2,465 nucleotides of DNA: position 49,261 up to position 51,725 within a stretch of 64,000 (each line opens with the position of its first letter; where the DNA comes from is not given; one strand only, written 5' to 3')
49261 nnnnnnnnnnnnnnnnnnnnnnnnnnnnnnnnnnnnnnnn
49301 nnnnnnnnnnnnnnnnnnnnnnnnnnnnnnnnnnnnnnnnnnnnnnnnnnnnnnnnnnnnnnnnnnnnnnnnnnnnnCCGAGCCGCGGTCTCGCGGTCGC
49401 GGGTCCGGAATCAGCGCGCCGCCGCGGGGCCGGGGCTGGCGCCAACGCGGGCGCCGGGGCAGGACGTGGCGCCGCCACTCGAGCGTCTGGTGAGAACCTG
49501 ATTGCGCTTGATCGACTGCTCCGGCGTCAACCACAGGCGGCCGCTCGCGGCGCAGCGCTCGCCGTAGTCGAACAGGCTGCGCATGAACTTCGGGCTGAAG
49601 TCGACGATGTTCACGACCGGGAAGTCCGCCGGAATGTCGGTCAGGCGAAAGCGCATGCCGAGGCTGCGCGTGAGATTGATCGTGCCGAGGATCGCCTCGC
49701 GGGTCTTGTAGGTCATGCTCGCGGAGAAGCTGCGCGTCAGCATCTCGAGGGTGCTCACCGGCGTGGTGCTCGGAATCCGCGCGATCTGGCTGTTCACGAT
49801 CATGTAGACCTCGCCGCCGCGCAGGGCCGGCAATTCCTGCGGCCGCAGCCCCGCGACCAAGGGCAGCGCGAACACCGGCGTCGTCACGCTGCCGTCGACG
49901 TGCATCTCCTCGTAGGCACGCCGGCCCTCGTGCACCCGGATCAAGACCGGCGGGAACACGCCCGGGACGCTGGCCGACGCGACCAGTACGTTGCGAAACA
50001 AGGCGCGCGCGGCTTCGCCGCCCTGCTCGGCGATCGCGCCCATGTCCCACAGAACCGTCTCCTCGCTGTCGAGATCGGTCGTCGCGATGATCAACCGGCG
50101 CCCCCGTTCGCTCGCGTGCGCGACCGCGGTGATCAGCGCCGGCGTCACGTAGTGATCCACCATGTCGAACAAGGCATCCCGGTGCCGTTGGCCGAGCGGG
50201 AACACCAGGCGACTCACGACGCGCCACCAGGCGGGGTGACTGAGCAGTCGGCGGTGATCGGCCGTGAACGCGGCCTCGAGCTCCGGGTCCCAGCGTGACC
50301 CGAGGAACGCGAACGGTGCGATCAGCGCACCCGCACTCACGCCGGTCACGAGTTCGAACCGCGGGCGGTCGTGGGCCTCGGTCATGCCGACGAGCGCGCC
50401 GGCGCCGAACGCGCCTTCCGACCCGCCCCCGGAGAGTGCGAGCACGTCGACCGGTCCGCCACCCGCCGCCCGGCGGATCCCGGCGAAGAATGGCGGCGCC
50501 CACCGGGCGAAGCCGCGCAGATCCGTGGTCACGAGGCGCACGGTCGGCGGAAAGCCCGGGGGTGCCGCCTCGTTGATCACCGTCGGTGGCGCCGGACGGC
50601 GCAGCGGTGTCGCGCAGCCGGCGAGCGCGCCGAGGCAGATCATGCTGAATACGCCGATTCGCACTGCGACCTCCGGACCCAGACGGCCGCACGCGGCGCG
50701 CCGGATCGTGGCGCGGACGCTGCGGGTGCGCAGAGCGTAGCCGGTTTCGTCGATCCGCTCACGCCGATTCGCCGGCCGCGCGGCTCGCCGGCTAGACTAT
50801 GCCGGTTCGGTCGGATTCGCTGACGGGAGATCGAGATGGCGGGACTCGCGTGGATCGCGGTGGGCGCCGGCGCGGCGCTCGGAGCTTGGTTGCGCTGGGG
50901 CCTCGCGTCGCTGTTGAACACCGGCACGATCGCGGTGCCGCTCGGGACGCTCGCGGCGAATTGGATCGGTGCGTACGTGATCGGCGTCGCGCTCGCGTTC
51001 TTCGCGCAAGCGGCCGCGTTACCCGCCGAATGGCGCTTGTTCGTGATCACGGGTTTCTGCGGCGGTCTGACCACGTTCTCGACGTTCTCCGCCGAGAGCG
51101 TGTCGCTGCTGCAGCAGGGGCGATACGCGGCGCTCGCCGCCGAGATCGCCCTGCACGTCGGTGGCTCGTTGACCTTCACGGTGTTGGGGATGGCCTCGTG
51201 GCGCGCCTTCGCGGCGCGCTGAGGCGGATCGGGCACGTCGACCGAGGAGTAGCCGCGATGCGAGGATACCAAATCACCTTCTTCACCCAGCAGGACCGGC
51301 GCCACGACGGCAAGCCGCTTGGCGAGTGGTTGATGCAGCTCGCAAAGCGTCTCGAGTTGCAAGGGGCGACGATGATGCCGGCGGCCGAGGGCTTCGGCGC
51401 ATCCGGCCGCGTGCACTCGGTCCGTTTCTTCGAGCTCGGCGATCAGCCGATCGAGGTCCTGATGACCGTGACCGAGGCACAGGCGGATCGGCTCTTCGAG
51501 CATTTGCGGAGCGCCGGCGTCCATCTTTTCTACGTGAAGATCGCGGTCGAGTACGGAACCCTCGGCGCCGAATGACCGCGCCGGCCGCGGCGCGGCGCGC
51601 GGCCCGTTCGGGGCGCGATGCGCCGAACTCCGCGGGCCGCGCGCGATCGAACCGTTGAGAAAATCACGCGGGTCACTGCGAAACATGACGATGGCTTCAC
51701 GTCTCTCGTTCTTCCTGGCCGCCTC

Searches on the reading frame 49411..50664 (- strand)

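Call 9: search_protein_families(library=pfam, proteins=[window:49411-50664:-], max_evalue=0.001)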
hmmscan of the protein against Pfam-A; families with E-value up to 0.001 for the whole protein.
window:49411-50664:- (417 aa): 1 family
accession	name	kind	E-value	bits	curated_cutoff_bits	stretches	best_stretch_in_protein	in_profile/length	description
PF01734.28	Patatin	-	2.3e-20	74.1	27.7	1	75-264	1-187/191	Patatin-like phospholipase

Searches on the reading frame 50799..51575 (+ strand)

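Call 9: search_protein_families(library=pfam, proteins=[window:50799-51575:+], max_evalue=0.001)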
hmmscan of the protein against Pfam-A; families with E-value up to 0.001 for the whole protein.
window:50799-51575:+ (258 aa): 1 family
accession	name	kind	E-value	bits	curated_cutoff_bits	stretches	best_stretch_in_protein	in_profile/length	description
PF02641.20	DUF190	-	2.9e-14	53.5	23.4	1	159-238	3-83/97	Uncharacterized ACR, COG1993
